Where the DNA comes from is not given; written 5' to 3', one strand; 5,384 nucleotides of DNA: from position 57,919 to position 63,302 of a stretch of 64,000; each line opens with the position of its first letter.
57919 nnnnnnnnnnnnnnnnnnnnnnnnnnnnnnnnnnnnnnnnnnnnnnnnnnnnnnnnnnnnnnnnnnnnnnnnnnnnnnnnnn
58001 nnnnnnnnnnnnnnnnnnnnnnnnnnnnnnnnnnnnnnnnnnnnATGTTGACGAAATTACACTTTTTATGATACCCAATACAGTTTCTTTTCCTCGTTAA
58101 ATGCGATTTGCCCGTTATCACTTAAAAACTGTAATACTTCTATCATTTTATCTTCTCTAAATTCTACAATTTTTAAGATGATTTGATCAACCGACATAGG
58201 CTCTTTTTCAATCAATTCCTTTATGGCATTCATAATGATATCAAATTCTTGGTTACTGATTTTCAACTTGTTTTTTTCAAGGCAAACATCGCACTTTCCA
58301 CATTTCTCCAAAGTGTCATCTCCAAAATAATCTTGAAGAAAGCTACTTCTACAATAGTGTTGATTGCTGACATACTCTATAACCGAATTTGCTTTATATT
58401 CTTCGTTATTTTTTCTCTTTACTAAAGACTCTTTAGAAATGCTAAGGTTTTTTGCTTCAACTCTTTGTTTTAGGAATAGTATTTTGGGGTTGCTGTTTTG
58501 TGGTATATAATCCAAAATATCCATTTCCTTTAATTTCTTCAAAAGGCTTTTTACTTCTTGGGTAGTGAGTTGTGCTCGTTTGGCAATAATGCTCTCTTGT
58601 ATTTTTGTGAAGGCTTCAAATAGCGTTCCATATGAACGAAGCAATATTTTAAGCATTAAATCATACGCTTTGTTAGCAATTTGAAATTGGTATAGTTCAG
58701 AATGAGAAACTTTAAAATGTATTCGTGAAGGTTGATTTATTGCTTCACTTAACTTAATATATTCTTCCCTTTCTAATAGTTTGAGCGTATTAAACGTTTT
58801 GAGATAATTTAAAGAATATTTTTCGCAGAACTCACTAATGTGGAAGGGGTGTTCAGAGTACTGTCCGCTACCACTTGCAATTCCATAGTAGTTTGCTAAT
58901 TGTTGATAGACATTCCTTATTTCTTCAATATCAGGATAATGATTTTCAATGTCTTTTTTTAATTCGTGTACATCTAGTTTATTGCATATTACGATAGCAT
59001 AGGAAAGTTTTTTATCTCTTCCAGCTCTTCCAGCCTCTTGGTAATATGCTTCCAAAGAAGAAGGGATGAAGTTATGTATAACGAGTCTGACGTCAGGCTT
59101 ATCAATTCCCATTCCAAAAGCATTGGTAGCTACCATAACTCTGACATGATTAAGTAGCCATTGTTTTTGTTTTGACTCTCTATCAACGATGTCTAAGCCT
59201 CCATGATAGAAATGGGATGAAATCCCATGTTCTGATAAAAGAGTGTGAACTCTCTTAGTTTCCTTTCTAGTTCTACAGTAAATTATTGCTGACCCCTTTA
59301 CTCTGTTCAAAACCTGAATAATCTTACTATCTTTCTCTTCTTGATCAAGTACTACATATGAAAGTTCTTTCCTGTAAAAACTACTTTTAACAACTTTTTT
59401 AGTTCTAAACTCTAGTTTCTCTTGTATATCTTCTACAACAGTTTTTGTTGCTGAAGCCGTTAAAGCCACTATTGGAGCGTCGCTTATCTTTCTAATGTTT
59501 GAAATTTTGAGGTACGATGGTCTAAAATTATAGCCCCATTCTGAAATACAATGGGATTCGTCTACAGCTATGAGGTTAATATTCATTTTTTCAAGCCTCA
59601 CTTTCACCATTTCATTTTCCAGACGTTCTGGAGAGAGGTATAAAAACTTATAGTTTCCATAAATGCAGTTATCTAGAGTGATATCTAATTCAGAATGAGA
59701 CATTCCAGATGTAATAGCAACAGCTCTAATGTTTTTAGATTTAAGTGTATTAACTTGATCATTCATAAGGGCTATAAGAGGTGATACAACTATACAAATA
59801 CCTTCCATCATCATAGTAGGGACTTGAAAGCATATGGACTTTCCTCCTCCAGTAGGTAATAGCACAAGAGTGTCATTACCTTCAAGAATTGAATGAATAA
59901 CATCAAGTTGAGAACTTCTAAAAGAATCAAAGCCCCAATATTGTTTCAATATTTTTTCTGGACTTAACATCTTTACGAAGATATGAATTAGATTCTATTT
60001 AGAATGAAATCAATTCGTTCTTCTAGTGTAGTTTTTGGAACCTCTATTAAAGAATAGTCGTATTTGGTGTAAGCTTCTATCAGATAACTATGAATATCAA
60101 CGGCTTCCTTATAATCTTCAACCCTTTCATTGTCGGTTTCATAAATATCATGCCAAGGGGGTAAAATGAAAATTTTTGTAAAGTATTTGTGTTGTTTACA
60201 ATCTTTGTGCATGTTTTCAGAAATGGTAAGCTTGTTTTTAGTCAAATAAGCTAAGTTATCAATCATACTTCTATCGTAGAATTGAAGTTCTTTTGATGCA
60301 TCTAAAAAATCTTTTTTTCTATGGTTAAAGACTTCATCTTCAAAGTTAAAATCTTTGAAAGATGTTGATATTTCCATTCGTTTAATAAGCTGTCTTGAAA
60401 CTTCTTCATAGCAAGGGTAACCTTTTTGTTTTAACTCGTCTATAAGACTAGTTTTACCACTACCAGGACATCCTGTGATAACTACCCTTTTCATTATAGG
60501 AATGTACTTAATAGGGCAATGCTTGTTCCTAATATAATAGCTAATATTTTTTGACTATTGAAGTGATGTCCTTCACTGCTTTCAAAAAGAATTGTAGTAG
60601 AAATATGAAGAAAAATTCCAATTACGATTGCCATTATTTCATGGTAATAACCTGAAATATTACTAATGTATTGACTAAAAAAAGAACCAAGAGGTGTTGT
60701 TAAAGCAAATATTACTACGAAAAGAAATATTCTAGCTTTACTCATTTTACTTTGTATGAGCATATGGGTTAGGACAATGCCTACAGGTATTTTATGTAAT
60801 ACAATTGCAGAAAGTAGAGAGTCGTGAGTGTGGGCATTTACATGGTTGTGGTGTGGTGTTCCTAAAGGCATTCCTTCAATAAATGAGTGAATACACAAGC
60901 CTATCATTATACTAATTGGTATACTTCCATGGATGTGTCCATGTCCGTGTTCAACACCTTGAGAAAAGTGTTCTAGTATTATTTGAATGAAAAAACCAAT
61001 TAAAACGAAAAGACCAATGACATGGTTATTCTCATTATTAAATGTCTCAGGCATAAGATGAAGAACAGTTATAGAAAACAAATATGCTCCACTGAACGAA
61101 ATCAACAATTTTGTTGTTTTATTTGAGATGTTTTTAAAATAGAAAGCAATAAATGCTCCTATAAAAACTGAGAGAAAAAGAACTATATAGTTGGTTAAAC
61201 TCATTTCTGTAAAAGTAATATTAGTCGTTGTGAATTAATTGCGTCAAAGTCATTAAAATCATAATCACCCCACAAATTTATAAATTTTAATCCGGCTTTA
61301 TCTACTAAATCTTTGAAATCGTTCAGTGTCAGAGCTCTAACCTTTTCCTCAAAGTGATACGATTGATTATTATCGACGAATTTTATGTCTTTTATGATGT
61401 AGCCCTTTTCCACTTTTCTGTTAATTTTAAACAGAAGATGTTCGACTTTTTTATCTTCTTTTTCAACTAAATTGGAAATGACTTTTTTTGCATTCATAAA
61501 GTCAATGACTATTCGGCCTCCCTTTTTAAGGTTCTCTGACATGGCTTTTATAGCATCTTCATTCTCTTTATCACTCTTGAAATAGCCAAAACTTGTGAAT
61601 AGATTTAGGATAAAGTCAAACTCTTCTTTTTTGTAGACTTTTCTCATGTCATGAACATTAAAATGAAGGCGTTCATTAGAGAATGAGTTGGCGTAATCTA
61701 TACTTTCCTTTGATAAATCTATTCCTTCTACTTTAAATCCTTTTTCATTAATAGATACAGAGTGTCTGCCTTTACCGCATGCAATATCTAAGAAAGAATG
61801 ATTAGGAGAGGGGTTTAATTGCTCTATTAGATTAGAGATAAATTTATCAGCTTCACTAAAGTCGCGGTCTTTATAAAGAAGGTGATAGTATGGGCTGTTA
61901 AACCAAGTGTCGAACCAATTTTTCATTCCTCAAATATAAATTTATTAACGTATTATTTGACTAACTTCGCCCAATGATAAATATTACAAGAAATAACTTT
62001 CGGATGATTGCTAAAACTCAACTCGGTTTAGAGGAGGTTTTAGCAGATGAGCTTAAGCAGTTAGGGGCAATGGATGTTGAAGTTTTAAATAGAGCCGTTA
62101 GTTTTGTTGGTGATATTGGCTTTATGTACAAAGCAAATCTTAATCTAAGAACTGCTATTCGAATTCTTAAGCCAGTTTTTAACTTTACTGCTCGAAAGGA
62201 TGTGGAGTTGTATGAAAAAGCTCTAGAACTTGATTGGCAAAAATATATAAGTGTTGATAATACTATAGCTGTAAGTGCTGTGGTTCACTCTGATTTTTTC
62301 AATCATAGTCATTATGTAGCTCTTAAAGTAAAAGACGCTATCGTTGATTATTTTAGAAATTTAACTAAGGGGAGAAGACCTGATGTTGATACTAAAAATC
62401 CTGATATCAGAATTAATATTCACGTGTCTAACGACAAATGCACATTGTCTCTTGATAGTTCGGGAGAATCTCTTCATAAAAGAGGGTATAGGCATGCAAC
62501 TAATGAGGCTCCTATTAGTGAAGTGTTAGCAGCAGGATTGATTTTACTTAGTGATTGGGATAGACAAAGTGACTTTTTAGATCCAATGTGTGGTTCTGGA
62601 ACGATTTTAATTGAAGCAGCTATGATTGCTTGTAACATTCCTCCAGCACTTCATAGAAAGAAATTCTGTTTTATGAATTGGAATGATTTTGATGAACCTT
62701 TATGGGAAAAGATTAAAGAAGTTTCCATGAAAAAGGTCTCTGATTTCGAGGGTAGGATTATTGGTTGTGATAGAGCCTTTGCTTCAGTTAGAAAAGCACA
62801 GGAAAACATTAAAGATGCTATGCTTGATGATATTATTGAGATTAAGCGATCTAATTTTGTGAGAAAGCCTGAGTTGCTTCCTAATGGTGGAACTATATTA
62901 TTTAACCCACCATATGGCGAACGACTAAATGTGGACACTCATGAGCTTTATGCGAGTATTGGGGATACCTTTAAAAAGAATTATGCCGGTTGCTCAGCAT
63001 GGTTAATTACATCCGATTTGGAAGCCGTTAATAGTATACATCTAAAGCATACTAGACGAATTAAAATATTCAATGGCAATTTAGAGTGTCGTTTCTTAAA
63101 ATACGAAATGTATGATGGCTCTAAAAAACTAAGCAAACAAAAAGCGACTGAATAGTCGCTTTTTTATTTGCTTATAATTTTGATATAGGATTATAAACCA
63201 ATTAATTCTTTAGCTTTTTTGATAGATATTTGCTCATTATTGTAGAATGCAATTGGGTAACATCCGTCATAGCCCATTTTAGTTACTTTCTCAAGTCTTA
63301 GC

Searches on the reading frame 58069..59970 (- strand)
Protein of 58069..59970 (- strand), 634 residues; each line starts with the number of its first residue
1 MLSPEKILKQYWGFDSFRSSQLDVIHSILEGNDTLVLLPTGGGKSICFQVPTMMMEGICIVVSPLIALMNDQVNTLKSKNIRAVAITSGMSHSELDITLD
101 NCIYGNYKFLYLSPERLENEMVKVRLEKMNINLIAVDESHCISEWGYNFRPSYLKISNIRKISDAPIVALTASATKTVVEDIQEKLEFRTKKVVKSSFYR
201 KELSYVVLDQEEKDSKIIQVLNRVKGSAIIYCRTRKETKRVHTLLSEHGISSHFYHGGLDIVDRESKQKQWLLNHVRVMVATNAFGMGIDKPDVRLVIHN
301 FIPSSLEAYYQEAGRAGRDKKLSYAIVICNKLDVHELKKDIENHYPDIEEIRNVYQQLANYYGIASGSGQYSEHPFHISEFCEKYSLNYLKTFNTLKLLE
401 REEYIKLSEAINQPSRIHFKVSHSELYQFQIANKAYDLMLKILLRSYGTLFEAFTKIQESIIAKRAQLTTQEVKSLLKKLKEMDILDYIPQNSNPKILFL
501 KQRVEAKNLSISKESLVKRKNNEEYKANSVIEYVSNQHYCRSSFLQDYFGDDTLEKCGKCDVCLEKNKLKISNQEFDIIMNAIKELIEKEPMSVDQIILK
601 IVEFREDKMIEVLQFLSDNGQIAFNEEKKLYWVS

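Call 48: search_protein_families(library=pfam, proteins=[window:58069-59970:-], max_evalue=0.00001)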
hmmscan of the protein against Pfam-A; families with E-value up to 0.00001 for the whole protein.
window:58069-59970:- (634 aa): 3 families
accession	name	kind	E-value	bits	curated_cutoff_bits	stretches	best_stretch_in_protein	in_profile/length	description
PF00270.35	DEAD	-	3e-23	82.8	26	1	20-179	3-164/167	DEAD/DEAH box helicase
PF00271.37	Helicase_C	-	2.1e-21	76.7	23.5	1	213-319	2-109/110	Helicase conserved C-terminal domain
PF16124.10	RecQ_Zn_bind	-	2.7e-10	41.3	25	1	514-564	15-66/66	RecQ zinc-binding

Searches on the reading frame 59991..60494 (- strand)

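Call 48: search_protein_families(library=pfam, proteins=[window:59991-60494:-], max_evalue=0.00001)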
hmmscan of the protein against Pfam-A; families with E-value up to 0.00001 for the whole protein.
window:59991-60494:- (168 aa): 2 families
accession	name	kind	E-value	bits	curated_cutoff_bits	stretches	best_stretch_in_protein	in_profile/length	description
PF13521.12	AAA_28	-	2e-34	119.7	27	1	3-160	1-164/164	AAA domain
PF13238.12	AAA_18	-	1.6e-06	29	29.4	1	4-66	1-62/128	AAA domain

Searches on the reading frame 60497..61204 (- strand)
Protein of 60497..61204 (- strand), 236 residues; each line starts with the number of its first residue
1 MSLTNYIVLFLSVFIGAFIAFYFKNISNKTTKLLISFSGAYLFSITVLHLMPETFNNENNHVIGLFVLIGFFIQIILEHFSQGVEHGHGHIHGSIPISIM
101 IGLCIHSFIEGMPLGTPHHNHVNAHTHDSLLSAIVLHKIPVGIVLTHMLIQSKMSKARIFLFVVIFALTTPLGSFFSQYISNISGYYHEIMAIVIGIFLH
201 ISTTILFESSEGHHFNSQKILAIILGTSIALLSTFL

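Call 48: search_protein_families(library=pfam, proteins=[window:60497-61204:-], max_evalue=0.00001)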
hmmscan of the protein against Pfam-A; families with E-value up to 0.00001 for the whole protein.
window:60497-61204:- (236 aa): 1 family
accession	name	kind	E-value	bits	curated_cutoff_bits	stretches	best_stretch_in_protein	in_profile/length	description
PF02535.28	Zip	-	7.4e-23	81.7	35.1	2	95-231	177-320/323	ZIP Zinc transporter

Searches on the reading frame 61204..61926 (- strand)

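Call 49: search_protein_families(library=pfam, proteins=[window:61204-61926:-], max_evalue=0.00001)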
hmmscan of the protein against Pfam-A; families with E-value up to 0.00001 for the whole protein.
window:61204-61926:- (241 aa): 6 families
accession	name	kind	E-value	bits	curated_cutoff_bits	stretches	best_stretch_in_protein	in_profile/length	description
PF13649.12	Methyltransf_25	-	2.2e-13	51.2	27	1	46-137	2-97/97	Methyltransferase domain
PF13847.12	Methyltransf_31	-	4.8e-13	49.4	27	1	41-161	3-129/145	Methyltransferase domain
PF08241.18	Methyltransf_11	-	6.4e-11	43.2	21.2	1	46-141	1-95/95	Methyltransferase domain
PF13489.12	Methyltransf_23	-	2.6e-10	40.7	27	1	28-215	7-161/164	Methyltransferase domain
PF03848.20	TehB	-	1.5e-09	38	20.4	1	43-147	32-139/193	Tellurite resistance protein TehB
PF08242.18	Methyltransf_12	-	3.7e-06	28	30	1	46-139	1-98/98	Methyltransferase domain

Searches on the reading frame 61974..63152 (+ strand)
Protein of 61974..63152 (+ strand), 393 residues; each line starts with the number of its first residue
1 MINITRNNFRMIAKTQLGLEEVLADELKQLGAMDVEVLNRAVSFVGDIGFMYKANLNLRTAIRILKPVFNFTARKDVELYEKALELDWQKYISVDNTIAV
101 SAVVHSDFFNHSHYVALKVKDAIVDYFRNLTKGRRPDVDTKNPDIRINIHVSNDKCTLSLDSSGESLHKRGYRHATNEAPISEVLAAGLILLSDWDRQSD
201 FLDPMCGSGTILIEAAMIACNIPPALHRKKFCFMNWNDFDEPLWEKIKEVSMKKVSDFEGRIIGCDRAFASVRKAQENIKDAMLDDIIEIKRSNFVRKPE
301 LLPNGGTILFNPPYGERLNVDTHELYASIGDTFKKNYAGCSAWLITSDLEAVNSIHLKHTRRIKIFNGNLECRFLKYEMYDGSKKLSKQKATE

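Call 49: search_protein_families(library=pfam, proteins=[window:61974-63152:+], max_evalue=0.00001)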
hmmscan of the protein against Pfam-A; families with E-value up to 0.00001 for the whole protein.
window:61974-63152:+ (393 aa): 3 families
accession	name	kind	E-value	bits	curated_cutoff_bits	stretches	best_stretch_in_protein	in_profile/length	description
PF01170.24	UPF0020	-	3.7e-41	141.4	22.3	1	170-373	1-194/197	RMKL-like, methyltransferase domain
PF02926.22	THUMP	-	1.2e-23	83.7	20.6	1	78-161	6-84/84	THUMP domain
PF22020.1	RlmL_1st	-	2.6e-18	66.2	27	1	11-65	2-55/55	RlmL ferredoxin-like domain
